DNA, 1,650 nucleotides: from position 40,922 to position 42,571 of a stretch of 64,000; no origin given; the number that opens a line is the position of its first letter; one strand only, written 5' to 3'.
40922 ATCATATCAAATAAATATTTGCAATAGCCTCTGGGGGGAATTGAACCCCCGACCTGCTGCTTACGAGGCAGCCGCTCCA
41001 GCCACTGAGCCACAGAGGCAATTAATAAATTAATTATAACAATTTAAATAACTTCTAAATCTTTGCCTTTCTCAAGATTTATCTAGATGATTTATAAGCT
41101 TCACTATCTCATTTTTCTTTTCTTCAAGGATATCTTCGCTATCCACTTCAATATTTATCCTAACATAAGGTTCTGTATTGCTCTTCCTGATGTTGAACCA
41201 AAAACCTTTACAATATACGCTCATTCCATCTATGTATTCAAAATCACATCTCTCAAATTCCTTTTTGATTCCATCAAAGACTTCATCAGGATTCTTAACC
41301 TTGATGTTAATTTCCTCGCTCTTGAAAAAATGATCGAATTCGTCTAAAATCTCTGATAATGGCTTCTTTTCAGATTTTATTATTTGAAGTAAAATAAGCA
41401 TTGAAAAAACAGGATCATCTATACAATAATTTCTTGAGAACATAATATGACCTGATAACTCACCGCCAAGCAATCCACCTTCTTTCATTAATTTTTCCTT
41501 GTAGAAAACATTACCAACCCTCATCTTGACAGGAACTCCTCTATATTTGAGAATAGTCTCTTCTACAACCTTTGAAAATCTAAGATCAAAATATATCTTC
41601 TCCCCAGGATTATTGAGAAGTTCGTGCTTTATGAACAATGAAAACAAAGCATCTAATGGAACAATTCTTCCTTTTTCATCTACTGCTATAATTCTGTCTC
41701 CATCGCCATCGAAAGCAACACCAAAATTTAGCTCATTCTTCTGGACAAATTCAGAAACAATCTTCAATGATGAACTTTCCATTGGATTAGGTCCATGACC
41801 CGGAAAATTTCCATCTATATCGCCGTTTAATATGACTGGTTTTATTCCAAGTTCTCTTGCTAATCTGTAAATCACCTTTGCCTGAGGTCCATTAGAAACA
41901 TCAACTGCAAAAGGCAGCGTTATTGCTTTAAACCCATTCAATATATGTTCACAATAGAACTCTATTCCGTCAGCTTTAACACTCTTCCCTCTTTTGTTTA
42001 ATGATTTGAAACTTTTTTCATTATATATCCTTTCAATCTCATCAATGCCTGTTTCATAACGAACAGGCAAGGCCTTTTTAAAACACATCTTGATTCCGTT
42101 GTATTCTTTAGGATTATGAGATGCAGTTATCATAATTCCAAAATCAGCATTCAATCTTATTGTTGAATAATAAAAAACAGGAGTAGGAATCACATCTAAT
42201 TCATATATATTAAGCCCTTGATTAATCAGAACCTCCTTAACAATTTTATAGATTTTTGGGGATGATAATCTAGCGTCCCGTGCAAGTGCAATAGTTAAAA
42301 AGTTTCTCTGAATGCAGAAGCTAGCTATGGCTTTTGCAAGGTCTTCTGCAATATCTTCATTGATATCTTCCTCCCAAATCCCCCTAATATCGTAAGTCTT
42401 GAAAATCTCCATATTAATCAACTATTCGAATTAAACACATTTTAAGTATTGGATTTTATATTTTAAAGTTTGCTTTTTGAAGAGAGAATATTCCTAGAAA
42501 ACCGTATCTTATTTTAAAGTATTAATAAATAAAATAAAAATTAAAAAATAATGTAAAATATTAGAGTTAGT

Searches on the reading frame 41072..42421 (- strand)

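Call 76: search_protein_families(library=pfam, proteins=[window:41072-42421:-], max_evalue=0.001)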
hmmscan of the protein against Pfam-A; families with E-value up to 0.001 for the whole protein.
window:41072-42421:- (449 aa): 4 families
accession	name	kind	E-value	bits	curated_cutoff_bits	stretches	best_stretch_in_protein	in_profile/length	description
PF02878.22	PGM_PMM_I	-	1.4e-35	122.4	22.5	1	5-138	2-136/138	Phosphoglucomutase/phosphomannomutase, alpha/beta/alpha domain I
PF02879.22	PGM_PMM_II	-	6.7e-20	72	29.3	1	155-251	2-103/103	Phosphoglucomutase/phosphomannomutase, alpha/beta/alpha domain II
PF02880.22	PGM_PMM_III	-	7.3e-17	62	20.7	1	257-362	3-112/115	Phosphoglucomutase/phosphomannomutase, alpha/beta/alpha domain III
PF00408.26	PGM_PMM_IV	-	7.1e-09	36.1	23.1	1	370-441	1-67/68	Phosphoglucomutase/phosphomannomutase, C-terminal domain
